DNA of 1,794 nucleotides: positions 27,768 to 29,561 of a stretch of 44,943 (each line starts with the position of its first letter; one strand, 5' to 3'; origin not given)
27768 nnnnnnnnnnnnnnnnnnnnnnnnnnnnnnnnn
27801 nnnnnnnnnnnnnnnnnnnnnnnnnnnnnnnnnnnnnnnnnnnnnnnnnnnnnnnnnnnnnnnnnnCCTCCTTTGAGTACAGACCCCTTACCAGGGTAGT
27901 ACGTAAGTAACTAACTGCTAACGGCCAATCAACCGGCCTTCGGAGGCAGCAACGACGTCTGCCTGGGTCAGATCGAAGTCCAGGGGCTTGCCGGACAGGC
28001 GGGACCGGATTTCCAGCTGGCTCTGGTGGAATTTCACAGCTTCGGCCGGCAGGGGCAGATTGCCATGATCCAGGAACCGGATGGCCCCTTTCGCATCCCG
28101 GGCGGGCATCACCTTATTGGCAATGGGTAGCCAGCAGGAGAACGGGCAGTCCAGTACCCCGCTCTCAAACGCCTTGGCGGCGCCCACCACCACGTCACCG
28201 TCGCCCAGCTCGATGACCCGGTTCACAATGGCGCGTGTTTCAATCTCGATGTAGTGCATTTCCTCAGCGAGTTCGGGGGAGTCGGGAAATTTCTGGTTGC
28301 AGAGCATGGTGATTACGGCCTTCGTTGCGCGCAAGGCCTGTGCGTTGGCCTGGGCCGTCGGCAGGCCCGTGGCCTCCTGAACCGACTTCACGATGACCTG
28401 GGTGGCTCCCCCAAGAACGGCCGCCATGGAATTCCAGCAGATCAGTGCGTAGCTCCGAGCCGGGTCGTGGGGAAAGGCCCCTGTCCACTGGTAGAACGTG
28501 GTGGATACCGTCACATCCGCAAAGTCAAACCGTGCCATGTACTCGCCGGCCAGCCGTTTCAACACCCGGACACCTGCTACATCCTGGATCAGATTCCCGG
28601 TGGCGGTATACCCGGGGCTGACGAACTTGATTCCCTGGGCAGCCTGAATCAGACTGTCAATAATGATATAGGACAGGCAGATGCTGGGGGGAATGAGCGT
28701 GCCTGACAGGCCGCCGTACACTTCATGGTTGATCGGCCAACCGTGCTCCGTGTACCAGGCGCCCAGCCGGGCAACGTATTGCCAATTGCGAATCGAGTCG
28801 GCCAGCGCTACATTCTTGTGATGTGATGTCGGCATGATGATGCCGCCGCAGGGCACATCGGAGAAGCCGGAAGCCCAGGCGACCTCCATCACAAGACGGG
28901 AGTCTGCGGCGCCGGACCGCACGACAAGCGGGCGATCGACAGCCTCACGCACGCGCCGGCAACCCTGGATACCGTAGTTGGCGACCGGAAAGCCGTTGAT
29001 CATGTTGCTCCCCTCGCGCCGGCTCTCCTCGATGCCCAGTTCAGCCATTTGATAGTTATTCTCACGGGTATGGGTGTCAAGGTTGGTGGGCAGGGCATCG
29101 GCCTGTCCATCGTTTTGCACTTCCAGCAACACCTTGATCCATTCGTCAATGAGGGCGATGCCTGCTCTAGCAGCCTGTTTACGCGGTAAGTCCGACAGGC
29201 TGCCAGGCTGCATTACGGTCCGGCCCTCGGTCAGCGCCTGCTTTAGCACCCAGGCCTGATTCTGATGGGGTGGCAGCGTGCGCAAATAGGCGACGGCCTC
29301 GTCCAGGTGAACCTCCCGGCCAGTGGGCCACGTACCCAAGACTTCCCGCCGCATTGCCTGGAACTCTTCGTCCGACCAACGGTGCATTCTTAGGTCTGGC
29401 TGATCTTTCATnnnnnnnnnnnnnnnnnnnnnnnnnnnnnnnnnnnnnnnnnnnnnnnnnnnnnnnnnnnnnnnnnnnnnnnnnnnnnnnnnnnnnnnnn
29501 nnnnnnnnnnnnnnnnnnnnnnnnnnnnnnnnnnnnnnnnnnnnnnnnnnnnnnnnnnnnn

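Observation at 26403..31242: B12 glutamate-mutase-like operon with two divergent E-subunit paralogs, no methylaspartase and no canonical active-site Glu motif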

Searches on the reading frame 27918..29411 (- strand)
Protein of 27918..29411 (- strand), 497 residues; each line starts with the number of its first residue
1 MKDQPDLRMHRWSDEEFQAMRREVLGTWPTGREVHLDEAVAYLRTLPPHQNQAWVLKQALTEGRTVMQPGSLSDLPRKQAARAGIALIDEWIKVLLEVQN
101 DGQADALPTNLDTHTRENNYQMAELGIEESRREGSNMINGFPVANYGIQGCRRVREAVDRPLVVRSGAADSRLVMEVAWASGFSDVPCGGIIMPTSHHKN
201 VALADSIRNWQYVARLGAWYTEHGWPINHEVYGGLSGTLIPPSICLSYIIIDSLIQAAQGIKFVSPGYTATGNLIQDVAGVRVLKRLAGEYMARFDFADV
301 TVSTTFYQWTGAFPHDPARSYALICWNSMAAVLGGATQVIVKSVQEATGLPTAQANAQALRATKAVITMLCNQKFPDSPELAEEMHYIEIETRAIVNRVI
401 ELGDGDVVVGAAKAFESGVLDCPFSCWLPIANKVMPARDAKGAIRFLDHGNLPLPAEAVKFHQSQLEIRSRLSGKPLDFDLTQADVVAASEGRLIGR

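Call 3: search_protein_families(library=pfam, proteins=[window:27918-29411:-], max_evalue=0.01)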
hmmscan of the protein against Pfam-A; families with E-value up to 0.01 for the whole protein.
window:27918-29411:- (497 aa): 2 families
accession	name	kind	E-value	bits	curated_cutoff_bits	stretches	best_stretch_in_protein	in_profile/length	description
PF06368.17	Met_asp_mut_E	-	7e-150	499.8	26.6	1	46-497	1-440/441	Methylaspartate mutase E chain (MutE)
PF01642.28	MM_CoA_mutase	-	0.0011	18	22.1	1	269-363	252-351/512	Methylmalonyl-CoA mutase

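Call 4: search_protein_families(library=ncbifam, proteins=[window:27918-29411:-], max_evalue=0.01)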
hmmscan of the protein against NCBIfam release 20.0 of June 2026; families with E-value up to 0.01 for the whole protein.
window:27918-29411:- (497 aa): 2 families
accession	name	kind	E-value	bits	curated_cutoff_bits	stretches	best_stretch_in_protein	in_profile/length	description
TIGR01503.1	MthylAspMut_E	equivalog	1.9e-152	508.2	390.1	1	8-497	2-479/480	methylaspartate mutase subunit E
TIGR00641.1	acid_CoA_mut_N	subfamily_domain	0.00021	19.7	303.8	1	268-419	255-409/528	methylmalonyl-CoA mutase N-terminal domain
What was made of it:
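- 27918..29411 (-): E paralog B (epsilon'), the divergent partner subunit. Signature at GlmE positions 66/100/149/150/171/177/181 is R R R S P M H. It has also lost the otherwise invariant Asp198/Arg213 pair. TIGR01503 at 508 bits (call 4).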

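Call 6: search_solved_structures(query=window:27918-29411:-, show_alignments=1)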
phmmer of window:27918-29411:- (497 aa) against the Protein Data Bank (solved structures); distinct sequences matched with E-value up to 0.001: 2.
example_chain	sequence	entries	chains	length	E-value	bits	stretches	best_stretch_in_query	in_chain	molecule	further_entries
1cb7_B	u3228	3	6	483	7.7e-129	433.9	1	6-497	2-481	PROTEIN (GLUTAMATE MUTASE) | GLUTAMATE MUTASE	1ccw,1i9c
6h9e_B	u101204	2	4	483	1.1e-128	433.4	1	6-497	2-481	Glutamate mutase epsilon subunit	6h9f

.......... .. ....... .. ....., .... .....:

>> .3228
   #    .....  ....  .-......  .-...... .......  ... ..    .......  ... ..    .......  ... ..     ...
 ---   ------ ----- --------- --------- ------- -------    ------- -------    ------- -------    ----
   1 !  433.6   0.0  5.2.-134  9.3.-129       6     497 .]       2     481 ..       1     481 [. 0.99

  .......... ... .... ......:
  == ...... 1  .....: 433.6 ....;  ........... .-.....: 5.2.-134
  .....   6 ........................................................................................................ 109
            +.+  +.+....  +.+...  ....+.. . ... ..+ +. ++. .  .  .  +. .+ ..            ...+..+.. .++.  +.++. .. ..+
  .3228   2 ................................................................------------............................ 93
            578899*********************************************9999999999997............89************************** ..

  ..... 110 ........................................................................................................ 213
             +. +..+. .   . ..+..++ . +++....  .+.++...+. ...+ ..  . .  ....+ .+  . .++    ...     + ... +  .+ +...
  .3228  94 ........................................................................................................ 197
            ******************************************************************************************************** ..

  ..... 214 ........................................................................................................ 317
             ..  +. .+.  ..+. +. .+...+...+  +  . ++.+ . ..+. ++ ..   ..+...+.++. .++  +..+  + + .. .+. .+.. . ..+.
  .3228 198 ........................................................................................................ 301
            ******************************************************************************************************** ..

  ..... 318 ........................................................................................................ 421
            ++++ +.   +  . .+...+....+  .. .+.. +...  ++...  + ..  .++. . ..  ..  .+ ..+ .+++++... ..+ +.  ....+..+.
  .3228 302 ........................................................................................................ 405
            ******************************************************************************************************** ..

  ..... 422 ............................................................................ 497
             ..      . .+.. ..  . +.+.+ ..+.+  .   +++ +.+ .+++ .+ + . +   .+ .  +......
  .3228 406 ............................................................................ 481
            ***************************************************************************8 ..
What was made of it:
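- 27918..29411 (-): 1CB7_B E=8e-129 (call 6).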

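Call 17: find_homologous_proteins(query=window:27918-29411:-, max_evalue=1e-20)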
Query window:27918-29411:- (497 aa): 187 proteins with E <= 1e-20 among 8000 candidates; the best 120 are listed.
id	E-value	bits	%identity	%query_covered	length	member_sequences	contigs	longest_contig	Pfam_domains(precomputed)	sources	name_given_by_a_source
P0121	0.0e+0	1086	96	100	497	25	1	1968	PF06368.18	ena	-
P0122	7.1e-291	983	87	100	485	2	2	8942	PF06368.18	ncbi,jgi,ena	-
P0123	1.4e-238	811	73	99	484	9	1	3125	PF06368.18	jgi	-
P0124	9.4e-237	805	74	100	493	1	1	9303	PF06368.18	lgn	-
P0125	6.4e-141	489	46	99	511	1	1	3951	PF06368.18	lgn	-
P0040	1.8e-138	481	45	99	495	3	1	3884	PF06368.18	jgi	jgi:methylaspartate mutase epsilon subunit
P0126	2.5e-136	473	46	100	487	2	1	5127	PF06368.18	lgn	-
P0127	1.0e-133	465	75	55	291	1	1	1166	PF06368.18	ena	-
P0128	1.2e-133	465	46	99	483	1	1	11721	PF06368.18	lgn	-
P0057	4.1e-133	463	44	99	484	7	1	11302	PF06368.18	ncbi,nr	ncbi:MAG TPA: methylaspartate mutase subunit E [Candidatus Deferrimicrobium sp.]|nr:methylaspartate 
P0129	1.5e-131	458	46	99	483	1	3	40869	PF06368.18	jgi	jgi:methylaspartate mutase epsilon subunit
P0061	5.2e-131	456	45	99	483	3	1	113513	PF06368.18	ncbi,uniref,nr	ncbi:methylaspartate mutase subunit E [Desulfotomaculum copahuensis]|uniref:Glutamate mutase epsilon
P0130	8.6e-131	455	45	97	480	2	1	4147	PF06368.18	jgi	-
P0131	6.9e-130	452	44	98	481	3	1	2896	PF06368.18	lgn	-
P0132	2.5e-129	450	45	99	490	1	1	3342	PF06368.18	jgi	-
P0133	9.5e-127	442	43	98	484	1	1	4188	PF06368.18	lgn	-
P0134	1.5e-126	441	46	97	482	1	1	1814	PF06368.18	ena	-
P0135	1.8e-126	441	46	97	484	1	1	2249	PF06368.18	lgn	-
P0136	1.8e-126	441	46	97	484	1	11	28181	PF06368.18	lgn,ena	-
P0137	6.4e-126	439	45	97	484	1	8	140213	PF06368.18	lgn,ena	-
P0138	6.8e-126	439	44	99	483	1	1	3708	PF06368.18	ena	-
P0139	1.6e-125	438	43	99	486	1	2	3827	PF06368.18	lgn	-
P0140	3.2e-125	437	44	99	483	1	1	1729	PF06368.18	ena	-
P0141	3.4e-125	437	44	99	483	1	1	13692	PF06368.18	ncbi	-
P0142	3.8e-125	437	46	99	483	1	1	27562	PF06368.18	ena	-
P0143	2.5e-123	431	42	98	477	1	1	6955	PF06368.18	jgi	jgi:methylaspartate mutase epsilon subunit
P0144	3.3e-123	430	43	98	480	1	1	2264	PF06368.18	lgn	-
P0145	8.4e-123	429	44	97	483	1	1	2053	PF06368.18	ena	-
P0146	1.1e-122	429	42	98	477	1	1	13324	PF06368.18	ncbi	-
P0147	3.2e-122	427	42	98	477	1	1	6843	PF06368.18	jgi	jgi:methylaspartate mutase epsilon subunit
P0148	2.7e-120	421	44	98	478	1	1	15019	PF06368.18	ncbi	-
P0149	4.3e-120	420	42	98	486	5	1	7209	PF06368.18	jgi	-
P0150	4.4e-120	420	41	98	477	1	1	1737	PF06368.18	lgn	-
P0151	5.6e-120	420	43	99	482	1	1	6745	PF06368.18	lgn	-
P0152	3.0e-119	417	41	98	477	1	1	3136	PF06368.18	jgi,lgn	jgi:methylaspartate mutase epsilon subunit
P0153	3.2e-119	417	42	98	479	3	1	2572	PF06368.18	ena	-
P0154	3.7e-119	417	44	98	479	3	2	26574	PF06368.18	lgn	-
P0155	4.2e-119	417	41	97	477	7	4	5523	PF06368.18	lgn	-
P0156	4.4e-119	417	43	100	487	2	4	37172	PF06368.18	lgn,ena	-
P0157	7.7e-119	416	41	98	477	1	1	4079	PF06368.18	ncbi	-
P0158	2.6e-118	414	41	98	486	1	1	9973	PF06368.18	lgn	-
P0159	2.8e-118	414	40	97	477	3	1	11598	PF06368.18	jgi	-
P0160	3.8e-118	414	42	98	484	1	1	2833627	PF06368.18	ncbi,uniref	ncbi:methylaspartate mutase subunit E [Proteinivorax hydrogeniformans]|uniref:Glutamate mutase epsil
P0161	4.2e-118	413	42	97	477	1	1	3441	PF06368.18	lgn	-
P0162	1.3e-117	412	41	98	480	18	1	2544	PF06368.18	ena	-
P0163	1.8e-117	411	42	98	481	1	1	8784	PF06368.18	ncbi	ncbi:MAG: methylaspartate mutase subunit E [bacterium]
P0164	1.8e-117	411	41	98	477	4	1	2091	PF06368.18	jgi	-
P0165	2.1e-117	411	42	98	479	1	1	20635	PF06368.18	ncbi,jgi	ncbi:MAG: methylaspartate mutase subunit E [Chloroflexota bacterium]|jgi:methylaspartate mutase epsi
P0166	2.1e-117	411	41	97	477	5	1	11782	PF06368.18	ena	-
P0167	2.8e-117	411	43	98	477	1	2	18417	PF06368.18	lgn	-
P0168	3.4e-117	410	40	98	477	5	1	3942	PF06368.18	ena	-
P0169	7.1e-117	409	42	98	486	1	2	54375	PF06368.18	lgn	-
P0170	1.1e-116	409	41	97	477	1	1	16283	PF06368.18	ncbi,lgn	-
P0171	1.4e-116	408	43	98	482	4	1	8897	PF06368.18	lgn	-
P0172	5.1e-116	407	40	98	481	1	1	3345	PF06368.18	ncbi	-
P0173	5.5e-116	406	42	99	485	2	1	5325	PF06368.18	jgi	jgi:methylaspartate mutase epsilon subunit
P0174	1.2e-115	405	42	97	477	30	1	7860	PF06368.18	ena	-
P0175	1.2e-115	405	42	96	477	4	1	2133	PF06368.18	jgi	jgi:methylaspartate mutase epsilon subunit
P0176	1.4e-115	405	41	98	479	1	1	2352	PF06368.18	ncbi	-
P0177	2.3e-115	404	44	99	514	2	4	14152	PF06368.18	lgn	-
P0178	3.6e-115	404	40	98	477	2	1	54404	PF06368.18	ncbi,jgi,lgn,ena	-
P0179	3.7e-115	404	40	98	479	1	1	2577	PF06368.18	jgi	-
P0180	6.8e-115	403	40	98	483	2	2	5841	PF06368.18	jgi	jgi:methylaspartate mutase epsilon subunit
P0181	1.3e-114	402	41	98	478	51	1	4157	PF06368.18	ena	-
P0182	1.5e-114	402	43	97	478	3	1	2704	PF06368.18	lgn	-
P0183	5.3e-114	400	42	96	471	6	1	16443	PF06368.18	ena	-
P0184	5.3e-114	400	42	96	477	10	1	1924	PF06368.18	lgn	-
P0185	8.6e-114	399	40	98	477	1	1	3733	PF06368.18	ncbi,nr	ncbi:MAG: methylaspartate mutase subunit E [Deltaproteobacteria bacterium]|nr:methylaspartate mutase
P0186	1.2e-113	399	41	97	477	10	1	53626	PF06368.18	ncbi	-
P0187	3.2e-113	397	41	97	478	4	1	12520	PF06368.18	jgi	-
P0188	3.6e-113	397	41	97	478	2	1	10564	PF06368.18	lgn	-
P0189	3.8e-113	397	42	97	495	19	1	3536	PF06368.18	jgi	-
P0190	5.6e-113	396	41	98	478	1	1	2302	PF06368.18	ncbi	-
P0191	8.4e-113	396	41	98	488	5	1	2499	PF06368.18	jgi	-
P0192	1.3e-112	395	41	97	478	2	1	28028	PF06368.18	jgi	jgi:methylaspartate mutase epsilon subunit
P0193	2.0e-112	395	41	97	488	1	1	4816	PF06368.18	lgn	-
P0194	2.1e-112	395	41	97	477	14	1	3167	PF06368.18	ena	-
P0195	4.8e-112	393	40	98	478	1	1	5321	PF06368.18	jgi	jgi:methylaspartate mutase epsilon subunit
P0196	5.7e-112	393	40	98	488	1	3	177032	PF06368.18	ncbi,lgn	-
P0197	1.6e-111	392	41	98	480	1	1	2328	PF06368.18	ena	-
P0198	2.3e-111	391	40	97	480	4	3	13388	PF06368.18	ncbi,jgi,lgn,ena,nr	ncbi:MAG TPA: methylaspartate mutase subunit E [Thermodesulfobacteriota bacterium]|nr:methylaspartat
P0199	2.7e-111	391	41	99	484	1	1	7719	PF06368.18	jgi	jgi:methylaspartate mutase epsilon subunit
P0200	2.9e-111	391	41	97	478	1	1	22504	PF06368.18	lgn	-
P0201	3.8e-111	390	42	96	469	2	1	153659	PF06368.18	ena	-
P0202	1.0e-110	389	42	97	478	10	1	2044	PF06368.18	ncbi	-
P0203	1.0e-110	389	41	98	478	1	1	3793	PF06368.18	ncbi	-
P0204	1.1e-110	389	42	97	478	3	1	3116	PF06368.18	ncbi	-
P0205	1.5e-110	388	41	97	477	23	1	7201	PF06368.18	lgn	-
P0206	2.0e-110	388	41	97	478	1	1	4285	PF06368.18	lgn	-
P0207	3.1e-110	387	40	98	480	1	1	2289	PF06368.18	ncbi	-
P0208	3.8e-110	387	40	98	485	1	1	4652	PF06368.18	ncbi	-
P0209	4.4e-110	387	42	92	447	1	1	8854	PF06368.18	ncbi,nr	ncbi:MAG: methylaspartate mutase subunit E [Syntrophaceae bacterium]|nr:methylaspartate mutase subun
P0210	5.0e-110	387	41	97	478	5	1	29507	PF06368.18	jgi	jgi:methylaspartate mutase epsilon subunit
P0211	1.5e-109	385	39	98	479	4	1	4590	PF06368.18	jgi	jgi:methylaspartate mutase epsilon subunit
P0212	2.1e-109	385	41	97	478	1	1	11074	PF06368.18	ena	-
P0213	9.5e-109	383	41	97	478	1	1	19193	PF06368.18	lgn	-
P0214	1.4e-108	382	39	98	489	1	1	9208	PF06368.18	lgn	-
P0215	1.4e-108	382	41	97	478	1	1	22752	PF06368.18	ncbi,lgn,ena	-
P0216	2.2e-108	381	41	98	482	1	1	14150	PF06368.18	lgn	-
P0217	2.5e-108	381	42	97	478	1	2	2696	PF06368.18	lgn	-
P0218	4.1e-108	380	40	98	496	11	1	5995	PF06368.18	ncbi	-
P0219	5.6e-108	380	40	97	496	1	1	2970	PF06368.18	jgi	jgi:methylaspartate mutase epsilon subunit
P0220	8.1e-108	379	40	97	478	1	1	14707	PF06368.18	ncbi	ncbi:MAG: methylaspartate mutase subunit E [Pseudomonadota bacterium]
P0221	3.3e-107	377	40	98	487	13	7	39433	PF06368.18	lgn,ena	-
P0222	3.6e-107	377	41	96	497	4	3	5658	PF06368.18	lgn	-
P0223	6.2e-107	377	40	96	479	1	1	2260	PF06368.18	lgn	-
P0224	6.8e-107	376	40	96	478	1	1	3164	PF06368.18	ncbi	-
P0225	1.7e-106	375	40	96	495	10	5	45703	PF06368.18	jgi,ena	jgi:methylaspartate mutase epsilon subunit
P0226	3.0e-106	374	40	97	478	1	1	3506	PF06368.18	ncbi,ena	-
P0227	7.5e-106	373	41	98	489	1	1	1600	PF06368.18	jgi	jgi:methylaspartate mutase epsilon subunit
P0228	8.2e-106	373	40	97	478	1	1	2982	PF06368.18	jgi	jgi:methylaspartate mutase epsilon subunit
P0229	1.3e-105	372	39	96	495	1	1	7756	PF06368.18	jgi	jgi:methylaspartate mutase epsilon subunit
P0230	1.8e-105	372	40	96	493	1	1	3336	PF06368.18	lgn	-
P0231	1.9e-105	372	40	91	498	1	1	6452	PF06368.18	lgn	-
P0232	2.5e-105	371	39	98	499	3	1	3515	PF06368.18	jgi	jgi:methylaspartate mutase epsilon subunit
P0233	3.6e-105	371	41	96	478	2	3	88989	PF06368.18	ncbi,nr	ncbi:MAG: methylaspartate mutase subunit E [Alphaproteobacteria bacterium]|nr:methylaspartate mutase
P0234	4.2e-104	367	40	96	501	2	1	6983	PF06368.18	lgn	-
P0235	5.7e-104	367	39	97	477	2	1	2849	PF06368.18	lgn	-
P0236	5.9e-104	367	39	97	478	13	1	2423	PF06368.18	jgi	jgi:methylaspartate mutase epsilon subunit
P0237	1.6e-103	365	39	98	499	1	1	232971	PF06368.18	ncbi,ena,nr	ncbi:MAG: methylaspartate mutase subunit E [Hyphomicrobiaceae bacterium]|nr:MAG: methylaspartate mut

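Call 24: find_encoding_contigs(protein=P0122, flank=10000, max_places=4)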
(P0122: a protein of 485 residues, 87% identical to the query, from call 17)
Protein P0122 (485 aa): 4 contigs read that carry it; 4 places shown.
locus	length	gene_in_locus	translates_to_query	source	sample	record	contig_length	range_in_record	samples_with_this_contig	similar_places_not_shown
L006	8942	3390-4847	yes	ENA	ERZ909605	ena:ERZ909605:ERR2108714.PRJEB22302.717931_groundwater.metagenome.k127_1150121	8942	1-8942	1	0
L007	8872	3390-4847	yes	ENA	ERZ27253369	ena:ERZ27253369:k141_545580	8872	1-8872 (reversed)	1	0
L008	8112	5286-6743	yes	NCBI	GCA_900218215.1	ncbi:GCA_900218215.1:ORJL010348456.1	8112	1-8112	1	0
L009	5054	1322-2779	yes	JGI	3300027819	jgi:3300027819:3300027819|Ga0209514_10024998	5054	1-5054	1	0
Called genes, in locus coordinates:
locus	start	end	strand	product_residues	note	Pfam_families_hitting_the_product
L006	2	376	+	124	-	?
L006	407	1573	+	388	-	PF02771:Acyl-CoA_dh_N, PF02770:Acyl-CoA_dh_M, PF00441:Acyl-CoA_dh_1, PF08028:Acyl-CoA_dh_2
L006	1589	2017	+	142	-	PF02310:B12-binding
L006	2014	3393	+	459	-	PF13941:MutL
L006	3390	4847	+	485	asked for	PF06368:Met_asp_mut_E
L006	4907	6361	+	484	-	PF06368:Met_asp_mut_E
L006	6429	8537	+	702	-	PF02629:CoA_binding (weak), PF13380:CoA_binding_2, PF13607:Succ_CoA_lig, PF19045:Ligase_CoA_2 (faint), PF13549:ATP-grasp_5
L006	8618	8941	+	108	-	?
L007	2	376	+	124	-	?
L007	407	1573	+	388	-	PF02771:Acyl-CoA_dh_N, PF02770:Acyl-CoA_dh_M, PF00441:Acyl-CoA_dh_1, PF08028:Acyl-CoA_dh_2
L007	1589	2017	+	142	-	PF02310:B12-binding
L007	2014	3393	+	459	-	PF13941:MutL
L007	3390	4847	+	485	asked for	PF06368:Met_asp_mut_E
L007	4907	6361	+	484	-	PF06368:Met_asp_mut_E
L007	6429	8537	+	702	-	PF02629:CoA_binding (weak), PF13380:CoA_binding_2, PF13607:Succ_CoA_lig, PF19045:Ligase_CoA_2 (faint), PF13549:ATP-grasp_5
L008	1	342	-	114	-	?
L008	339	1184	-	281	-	PF00528:BPD_transp_1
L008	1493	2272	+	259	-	PF00378:ECH_1, PF16113:ECH_2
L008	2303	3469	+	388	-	PF02771:Acyl-CoA_dh_N, PF02770:Acyl-CoA_dh_M, PF00441:Acyl-CoA_dh_1, PF08028:Acyl-CoA_dh_2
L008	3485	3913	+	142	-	PF02310:B12-binding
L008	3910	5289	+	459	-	PF13941:MutL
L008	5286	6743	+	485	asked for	PF06368:Met_asp_mut_E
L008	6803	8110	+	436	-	?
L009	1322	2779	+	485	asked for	PF06368:Met_asp_mut_E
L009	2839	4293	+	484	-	PF06368:Met_asp_mut_E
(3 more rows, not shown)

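Call 33: find_encoding_contigs(protein=P0178, flank=8000, max_places=2)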
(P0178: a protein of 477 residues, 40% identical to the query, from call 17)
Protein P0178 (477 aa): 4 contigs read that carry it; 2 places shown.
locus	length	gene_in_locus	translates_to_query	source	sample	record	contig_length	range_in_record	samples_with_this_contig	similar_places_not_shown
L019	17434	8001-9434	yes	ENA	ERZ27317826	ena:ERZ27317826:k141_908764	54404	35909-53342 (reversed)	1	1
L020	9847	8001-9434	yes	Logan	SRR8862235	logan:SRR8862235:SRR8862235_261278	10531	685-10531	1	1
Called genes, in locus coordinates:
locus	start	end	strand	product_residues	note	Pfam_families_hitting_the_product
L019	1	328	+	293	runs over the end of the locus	PF05681:Fumerase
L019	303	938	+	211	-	PF05683:Fumerase_C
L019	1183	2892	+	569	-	PF00890:FAD_binding_2, PF02910:Succ_DH_flav_C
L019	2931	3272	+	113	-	PF01127:Sdh_cyt (faint)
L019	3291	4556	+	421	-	PF13085:Fer2_3, PF13183:Fer4_8, PF13534:Fer4_17 (weak), PF00355:Rieske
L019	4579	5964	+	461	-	PF00033:Cytochrome_B, PF13631:Cytochrom_B_N_2, PF00032:Cytochrom_B_C, PF02433:FixO (faint)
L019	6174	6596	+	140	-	PF02310:B12-binding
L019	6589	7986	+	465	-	PF13941:MutL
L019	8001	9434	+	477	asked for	PF06368:Met_asp_mut_E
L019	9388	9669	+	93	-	-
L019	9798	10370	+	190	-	-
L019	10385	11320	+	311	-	PF03401:TctC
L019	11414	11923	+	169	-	PF07331:TctB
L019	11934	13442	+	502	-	PF01970:TctA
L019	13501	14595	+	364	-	PF13378:MR_MLE_C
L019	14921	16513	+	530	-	PF00581:Rhodanese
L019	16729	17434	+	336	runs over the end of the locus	PF16868:NMT1_3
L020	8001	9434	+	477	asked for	PF06368:Met_asp_mut_E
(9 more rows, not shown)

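Call 34: find_encoding_contigs(protein=P0233, flank=8000, max_places=2)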
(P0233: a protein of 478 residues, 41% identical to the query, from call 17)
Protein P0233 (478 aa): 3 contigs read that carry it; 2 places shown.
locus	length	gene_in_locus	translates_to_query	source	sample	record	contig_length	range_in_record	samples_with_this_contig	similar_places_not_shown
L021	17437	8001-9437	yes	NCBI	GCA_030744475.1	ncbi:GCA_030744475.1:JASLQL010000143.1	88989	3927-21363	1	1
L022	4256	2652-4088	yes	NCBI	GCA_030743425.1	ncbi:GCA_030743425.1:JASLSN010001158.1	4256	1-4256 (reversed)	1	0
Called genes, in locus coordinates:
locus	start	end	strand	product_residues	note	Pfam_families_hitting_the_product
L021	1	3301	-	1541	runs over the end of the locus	PF00989:PAS, PF08448:PAS_4, PF13426:PAS_9, PF12860:PAS_7, PF00989:PAS, PF13426:PAS_9, PF12860:PAS_7, PF00512:HisKA, +6 more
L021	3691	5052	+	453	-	PF03447:NAD_binding_3 (faint), PF21135:DRL_cat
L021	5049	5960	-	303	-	-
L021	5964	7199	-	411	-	PF02771:Acyl-CoA_dh_N (weak), PF02770:Acyl-CoA_dh_M, PF00441:Acyl-CoA_dh_1, PF08028:Acyl-CoA_dh_2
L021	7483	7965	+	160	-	PF02310:B12-binding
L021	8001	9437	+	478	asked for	PF06368:Met_asp_mut_E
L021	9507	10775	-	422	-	PF03721:UDPG_MGDP_dh_N, PF00984:UDPG_MGDP_dh, PF03720:UDPG_MGDP_dh_C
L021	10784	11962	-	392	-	PF01370:Epimerase, PF16363:GDP_Man_Dehyd (weak)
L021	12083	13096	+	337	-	PF00953:Glycos_transf_4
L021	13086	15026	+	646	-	PF13727:CoA_binding_3 (weak), PF01073:3Beta_HSD, PF01370:Epimerase, PF02719:Polysacc_synt_2, PF04321:RmlD_sub_bind, PF16363:GDP_Man_Dehyd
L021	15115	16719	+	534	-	PF02142:MGS, PF01808:AICARFT_IMPCHas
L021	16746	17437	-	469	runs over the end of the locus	PF07690:MFS_1, PF13347:MFS_2, PF11700:ATG22, PF07690:MFS_1 (weak)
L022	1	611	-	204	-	?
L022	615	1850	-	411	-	PF02771:Acyl-CoA_dh_N (weak), PF02770:Acyl-CoA_dh_M, PF00441:Acyl-CoA_dh_1, PF08028:Acyl-CoA_dh_2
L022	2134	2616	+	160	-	PF02310:B12-binding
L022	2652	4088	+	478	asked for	PF06368:Met_asp_mut_E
